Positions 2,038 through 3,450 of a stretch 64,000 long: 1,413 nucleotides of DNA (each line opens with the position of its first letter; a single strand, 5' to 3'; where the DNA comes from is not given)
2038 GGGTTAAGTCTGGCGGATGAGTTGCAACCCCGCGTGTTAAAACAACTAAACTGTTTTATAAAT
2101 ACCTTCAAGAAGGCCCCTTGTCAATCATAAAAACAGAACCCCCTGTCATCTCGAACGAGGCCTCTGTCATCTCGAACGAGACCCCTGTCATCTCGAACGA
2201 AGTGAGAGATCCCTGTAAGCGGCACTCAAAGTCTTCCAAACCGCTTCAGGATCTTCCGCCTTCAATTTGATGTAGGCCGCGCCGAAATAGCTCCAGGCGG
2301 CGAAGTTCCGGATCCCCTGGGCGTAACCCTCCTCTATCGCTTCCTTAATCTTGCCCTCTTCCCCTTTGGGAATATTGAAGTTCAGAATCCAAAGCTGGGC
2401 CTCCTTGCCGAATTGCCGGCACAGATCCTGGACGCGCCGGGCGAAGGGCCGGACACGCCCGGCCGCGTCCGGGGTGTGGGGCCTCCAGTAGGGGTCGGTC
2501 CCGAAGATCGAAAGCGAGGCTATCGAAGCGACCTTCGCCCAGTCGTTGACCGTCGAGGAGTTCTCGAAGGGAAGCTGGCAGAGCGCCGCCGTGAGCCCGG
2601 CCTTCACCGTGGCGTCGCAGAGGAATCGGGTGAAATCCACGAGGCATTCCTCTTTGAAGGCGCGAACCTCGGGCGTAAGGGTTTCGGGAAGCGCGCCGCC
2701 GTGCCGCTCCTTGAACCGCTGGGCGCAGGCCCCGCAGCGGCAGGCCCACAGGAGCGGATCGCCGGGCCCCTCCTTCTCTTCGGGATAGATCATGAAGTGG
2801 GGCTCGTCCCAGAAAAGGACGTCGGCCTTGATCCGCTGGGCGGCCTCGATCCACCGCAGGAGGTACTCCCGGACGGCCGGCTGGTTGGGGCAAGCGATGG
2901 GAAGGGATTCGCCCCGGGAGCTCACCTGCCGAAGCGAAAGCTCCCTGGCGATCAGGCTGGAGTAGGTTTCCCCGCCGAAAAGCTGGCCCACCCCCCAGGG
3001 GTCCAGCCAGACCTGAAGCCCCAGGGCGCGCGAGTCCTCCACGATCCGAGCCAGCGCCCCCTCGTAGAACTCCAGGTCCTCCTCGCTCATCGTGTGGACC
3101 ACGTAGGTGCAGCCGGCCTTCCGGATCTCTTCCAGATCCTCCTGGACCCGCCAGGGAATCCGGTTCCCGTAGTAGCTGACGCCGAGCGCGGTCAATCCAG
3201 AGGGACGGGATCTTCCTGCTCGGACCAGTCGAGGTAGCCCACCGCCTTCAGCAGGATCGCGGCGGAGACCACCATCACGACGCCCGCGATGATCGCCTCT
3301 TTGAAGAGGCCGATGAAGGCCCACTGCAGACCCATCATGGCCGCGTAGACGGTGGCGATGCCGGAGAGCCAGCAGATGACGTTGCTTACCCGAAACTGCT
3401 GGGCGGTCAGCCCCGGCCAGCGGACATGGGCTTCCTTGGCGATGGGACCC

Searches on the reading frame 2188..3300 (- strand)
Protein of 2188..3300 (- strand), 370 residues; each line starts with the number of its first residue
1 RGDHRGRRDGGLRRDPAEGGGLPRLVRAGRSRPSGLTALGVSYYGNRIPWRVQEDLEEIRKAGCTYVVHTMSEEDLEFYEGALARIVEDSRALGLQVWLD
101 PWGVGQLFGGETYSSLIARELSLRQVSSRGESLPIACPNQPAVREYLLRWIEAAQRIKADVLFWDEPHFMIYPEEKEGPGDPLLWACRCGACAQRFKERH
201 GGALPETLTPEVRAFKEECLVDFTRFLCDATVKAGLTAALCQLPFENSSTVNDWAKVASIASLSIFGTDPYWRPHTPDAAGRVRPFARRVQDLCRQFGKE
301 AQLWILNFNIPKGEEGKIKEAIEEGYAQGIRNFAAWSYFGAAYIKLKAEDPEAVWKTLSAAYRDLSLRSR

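Call 19: search_protein_families(library=pfam, proteins=[window:2188-3300:-], max_evalue=0.001)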
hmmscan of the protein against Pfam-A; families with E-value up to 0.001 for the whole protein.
window:2188-3300:- (370 aa): 0 families

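Call 51: search_protein_families(library=ncbifam, proteins=[window:2188-3300:-], max_evalue=0.001)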
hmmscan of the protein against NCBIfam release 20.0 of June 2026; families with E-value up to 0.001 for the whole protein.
window:2188-3300:- (370 aa): 0 families

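Call 76: search_solved_structures(query=window:2188-3189:-, max_evalue=1, show_alignments=1)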
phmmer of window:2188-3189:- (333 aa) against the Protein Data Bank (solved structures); distinct sequences matched with E-value up to 1: 1.
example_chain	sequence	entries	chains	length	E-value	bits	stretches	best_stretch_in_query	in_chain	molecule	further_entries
9os5_G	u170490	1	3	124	0.44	13.1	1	29-70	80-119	MPV498 Fab heavy chain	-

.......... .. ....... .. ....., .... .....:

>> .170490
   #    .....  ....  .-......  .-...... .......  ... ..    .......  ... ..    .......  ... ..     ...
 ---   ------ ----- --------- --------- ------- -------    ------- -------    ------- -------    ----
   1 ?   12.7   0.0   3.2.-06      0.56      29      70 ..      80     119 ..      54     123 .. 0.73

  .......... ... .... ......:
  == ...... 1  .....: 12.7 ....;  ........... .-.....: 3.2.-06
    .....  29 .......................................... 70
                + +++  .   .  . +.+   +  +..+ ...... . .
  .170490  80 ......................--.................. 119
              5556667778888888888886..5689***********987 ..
